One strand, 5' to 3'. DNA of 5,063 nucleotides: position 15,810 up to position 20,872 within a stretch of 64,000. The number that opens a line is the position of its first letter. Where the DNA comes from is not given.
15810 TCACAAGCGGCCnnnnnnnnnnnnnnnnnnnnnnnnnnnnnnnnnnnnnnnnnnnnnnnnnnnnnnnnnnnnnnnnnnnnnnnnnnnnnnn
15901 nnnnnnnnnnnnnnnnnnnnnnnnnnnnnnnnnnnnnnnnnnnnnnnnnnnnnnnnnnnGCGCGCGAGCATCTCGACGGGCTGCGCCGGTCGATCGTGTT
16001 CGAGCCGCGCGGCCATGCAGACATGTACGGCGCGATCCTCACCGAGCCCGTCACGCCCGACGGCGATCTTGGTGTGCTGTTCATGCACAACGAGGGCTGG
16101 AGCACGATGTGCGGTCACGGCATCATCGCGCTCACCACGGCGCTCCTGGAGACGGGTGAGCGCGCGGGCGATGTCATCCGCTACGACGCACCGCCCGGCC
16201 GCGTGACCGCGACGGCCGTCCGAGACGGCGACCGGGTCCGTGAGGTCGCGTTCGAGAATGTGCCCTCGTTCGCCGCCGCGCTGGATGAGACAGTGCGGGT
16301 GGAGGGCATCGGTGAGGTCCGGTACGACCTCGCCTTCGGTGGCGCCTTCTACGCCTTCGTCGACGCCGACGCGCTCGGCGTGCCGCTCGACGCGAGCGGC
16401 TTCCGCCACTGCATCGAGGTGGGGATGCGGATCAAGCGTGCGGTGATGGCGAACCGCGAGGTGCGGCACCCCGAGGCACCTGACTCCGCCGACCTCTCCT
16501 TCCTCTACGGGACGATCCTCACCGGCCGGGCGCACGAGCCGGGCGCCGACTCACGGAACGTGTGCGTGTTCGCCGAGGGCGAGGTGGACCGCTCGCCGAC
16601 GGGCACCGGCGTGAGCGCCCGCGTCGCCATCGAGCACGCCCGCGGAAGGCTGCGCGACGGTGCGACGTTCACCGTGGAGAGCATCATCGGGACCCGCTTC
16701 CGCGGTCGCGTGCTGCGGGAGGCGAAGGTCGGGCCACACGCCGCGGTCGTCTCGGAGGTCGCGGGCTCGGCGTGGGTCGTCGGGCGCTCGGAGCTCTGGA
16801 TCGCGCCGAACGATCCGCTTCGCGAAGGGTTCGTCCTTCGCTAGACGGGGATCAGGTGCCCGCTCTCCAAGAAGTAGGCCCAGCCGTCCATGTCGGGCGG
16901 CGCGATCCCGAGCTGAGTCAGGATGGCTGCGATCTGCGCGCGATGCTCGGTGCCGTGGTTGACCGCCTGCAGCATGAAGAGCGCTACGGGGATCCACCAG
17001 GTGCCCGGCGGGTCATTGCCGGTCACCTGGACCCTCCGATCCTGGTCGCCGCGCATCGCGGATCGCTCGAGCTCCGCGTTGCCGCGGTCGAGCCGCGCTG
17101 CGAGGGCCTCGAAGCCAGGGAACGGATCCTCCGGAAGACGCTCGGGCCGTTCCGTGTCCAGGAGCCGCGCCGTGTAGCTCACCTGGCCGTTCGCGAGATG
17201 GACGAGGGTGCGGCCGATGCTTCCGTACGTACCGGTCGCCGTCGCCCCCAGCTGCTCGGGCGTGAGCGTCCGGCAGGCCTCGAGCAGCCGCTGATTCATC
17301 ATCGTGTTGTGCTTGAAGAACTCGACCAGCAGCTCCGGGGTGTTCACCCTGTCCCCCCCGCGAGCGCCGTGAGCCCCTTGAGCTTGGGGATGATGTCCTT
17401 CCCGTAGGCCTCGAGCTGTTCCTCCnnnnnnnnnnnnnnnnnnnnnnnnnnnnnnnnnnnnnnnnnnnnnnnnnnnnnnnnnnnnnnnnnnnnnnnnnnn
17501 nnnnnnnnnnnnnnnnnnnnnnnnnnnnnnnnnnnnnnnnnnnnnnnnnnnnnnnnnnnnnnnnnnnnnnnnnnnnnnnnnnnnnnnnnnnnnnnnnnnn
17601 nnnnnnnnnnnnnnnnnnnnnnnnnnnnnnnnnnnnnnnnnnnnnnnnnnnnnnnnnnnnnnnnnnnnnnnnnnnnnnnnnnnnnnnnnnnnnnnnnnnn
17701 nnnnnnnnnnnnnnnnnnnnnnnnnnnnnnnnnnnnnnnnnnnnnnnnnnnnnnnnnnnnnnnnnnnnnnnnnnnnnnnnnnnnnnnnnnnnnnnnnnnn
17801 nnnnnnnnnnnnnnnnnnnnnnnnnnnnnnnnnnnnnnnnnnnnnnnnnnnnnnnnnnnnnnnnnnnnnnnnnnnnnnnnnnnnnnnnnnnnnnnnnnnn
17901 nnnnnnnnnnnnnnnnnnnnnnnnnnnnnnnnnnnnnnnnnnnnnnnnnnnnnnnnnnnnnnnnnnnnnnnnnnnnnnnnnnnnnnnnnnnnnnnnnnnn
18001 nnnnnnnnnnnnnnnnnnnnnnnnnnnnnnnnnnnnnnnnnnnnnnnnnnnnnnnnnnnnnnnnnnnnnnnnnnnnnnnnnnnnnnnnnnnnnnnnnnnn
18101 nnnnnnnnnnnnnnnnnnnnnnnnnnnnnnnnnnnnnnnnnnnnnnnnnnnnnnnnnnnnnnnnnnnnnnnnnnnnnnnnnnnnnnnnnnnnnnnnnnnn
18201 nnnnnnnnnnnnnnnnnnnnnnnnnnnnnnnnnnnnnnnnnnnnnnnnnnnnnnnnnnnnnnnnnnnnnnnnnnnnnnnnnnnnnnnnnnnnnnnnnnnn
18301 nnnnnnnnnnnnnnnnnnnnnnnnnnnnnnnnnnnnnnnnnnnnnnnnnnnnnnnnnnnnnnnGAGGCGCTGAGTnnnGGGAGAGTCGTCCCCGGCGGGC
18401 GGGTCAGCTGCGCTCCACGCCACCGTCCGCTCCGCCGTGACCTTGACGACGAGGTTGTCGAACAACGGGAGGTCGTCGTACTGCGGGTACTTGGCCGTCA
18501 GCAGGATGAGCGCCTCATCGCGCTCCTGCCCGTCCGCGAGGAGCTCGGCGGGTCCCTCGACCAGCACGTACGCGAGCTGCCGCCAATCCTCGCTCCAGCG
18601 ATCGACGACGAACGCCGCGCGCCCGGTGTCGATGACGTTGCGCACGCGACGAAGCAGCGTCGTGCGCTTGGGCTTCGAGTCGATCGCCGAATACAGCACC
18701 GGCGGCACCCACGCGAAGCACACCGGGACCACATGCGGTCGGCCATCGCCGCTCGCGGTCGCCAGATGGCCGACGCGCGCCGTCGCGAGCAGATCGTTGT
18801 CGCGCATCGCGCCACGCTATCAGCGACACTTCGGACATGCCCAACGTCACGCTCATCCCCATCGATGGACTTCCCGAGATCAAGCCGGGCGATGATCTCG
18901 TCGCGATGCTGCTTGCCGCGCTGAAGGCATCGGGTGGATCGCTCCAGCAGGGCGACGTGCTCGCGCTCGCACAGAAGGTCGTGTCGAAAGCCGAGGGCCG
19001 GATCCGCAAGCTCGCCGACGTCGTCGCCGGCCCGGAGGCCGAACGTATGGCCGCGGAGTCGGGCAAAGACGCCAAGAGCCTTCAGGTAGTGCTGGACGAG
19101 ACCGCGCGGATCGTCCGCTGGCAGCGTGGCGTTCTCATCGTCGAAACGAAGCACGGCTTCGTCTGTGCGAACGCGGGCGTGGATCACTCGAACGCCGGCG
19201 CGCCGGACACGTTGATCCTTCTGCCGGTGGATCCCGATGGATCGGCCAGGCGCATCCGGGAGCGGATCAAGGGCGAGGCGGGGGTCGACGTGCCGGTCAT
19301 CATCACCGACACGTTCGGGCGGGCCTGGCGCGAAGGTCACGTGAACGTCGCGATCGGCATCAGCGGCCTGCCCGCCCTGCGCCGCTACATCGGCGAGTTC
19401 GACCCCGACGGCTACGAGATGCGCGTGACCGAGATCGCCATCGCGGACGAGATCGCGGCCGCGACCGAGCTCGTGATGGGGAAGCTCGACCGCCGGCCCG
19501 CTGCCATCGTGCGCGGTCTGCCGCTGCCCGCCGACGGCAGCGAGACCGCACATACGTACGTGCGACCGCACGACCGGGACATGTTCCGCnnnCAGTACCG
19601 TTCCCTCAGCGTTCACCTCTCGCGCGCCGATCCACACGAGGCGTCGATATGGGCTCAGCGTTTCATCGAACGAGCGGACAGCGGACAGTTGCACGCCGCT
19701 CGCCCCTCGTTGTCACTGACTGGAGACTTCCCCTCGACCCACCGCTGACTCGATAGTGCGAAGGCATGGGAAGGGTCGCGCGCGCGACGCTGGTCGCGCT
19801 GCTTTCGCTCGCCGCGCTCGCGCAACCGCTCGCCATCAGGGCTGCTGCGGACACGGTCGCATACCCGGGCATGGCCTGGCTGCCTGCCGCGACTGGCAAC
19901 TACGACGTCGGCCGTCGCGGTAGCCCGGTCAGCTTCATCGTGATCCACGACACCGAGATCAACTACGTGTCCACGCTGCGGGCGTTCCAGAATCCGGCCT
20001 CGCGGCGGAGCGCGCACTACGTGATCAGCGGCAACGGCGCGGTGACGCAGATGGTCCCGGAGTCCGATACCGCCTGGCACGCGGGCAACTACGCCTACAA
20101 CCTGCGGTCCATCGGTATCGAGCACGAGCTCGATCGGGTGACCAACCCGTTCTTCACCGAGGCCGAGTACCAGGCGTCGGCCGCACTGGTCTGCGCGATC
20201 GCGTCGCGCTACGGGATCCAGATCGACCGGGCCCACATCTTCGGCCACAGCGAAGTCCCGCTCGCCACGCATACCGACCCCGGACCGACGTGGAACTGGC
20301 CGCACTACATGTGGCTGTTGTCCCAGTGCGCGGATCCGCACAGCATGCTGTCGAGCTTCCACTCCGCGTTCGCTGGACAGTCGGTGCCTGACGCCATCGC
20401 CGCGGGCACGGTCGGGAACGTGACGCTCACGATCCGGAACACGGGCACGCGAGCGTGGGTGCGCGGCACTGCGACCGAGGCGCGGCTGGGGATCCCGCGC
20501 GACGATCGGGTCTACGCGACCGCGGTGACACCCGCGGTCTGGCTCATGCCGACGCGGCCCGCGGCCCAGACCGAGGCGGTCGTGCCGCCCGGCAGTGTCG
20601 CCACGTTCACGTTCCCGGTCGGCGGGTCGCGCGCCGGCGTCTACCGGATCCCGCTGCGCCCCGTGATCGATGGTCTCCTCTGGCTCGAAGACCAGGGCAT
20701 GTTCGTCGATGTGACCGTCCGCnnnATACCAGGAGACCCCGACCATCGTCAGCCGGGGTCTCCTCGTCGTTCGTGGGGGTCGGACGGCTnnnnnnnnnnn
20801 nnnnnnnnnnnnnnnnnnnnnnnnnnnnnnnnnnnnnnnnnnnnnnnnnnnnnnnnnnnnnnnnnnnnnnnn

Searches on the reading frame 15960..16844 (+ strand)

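Call 78: search_protein_families(library=pfam, proteins=[window:15960-16844:+], max_evalue=0.00001)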
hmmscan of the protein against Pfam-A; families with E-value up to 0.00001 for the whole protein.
window:15960-16844:+ (294 aa): 1 family
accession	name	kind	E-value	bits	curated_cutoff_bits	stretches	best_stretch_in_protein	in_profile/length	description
PF05544.16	Pro_racemase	-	2.4e-90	303.4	27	1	3-292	35-325/325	Proline racemase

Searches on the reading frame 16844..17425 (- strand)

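Call 85: search_protein_families(library=pfam, proteins=[window:16844-17425:-], max_evalue=0.00001)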
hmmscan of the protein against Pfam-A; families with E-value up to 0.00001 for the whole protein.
window:16844-17425:- (194 aa): 2 families
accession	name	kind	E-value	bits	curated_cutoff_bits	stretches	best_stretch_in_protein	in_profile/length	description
PF05163.17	DinB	-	2.1e-17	64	23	1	35-183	7-156/165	DinB family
PF12867.12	DinB_2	-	4.7e-08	34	24.8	1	44-165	6-128/128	DinB superfamily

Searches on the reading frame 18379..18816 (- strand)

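Call 85: search_protein_families(library=pfam, proteins=[window:18379-18816:-], max_evalue=0.00001)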
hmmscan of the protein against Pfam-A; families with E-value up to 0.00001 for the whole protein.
window:18379-18816:- (146 aa): 2 families
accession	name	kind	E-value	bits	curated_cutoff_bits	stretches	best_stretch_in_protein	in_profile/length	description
PF01243.27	PNPOx_N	-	3.7e-10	40.6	28.1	1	8-132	7-119/120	Pyridoxamine 5'-phosphate oxidase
PF12900.13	Pyridox_ox_2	-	5.7e-08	33.3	27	1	8-111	7-109/140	Pyridoxamine 5'-phosphate oxidase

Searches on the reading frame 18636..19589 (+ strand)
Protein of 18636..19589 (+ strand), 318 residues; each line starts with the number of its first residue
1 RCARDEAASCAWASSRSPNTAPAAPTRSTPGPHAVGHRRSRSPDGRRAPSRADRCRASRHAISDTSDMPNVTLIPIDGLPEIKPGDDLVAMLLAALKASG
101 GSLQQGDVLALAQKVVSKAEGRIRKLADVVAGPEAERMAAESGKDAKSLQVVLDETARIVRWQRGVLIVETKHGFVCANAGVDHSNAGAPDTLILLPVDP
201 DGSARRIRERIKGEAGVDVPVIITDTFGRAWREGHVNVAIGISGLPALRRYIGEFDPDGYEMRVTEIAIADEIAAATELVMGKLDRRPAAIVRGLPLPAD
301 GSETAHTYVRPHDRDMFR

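Call 85: search_protein_families(library=pfam, proteins=[window:18636-19589:+], max_evalue=0.00001)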
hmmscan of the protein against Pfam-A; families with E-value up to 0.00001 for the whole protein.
window:18636-19589:+ (318 aa): 1 family
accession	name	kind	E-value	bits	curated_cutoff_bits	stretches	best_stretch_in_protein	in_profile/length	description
PF01996.21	F420_ligase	-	5.7e-72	242.2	25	1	79-294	4-218/218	F420-0:Gamma-glutamyl ligase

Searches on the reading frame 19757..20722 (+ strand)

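Call 85: search_protein_families(library=pfam, proteins=[window:19757-20722:+], max_evalue=0.00001)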
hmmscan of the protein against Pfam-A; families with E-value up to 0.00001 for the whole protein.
window:19757-20722:+ (322 aa): 1 family
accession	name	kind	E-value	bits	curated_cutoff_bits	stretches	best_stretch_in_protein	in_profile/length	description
PF01510.30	Amidase_2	-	1.8e-32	112.9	26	1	55-177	2-131/131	N-acetylmuramoyl-L-alanine amidase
